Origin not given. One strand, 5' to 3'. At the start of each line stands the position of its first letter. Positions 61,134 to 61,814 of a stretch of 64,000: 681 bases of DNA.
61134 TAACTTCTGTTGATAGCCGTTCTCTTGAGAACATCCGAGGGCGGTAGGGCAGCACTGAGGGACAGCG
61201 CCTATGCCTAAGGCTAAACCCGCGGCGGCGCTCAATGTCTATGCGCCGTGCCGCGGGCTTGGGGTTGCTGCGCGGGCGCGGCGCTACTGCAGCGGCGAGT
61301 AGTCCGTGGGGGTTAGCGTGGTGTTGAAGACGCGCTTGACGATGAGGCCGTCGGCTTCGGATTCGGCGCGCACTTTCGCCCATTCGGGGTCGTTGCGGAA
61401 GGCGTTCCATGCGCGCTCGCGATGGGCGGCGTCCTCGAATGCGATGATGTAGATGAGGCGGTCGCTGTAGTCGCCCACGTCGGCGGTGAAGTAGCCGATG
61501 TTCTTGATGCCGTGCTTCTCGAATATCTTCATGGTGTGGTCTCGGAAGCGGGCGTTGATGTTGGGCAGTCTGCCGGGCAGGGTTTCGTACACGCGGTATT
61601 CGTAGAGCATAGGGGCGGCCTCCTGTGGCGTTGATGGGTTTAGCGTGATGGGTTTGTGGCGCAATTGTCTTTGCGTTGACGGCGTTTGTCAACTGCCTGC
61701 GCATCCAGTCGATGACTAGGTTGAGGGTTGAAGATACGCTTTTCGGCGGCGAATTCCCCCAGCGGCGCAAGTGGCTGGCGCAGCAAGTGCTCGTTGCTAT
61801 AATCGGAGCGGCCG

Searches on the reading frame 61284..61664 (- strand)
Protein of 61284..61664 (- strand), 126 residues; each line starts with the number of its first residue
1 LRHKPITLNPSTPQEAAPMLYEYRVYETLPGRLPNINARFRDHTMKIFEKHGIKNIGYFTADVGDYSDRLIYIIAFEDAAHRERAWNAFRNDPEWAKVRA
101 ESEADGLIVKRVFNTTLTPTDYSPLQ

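Call 6: search_protein_families(library=pfam, proteins=[window:61287-61664:-], max_evalue=0.1)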
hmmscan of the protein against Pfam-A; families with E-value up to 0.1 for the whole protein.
window:61287-61664:- (126 aa): 1 family
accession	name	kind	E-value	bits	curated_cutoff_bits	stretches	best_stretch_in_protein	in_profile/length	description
PF07978.19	NIPSNAP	-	5e-24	84.9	22.3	1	21-124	1-102/102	NIPSNAP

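Call 48: find_encoding_contigs(protein=window:61284-61664:-, flank=8000, max_places=8)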
Protein window:61284-61664:- (126 aa): no gene with exactly this product is on record in the collection.
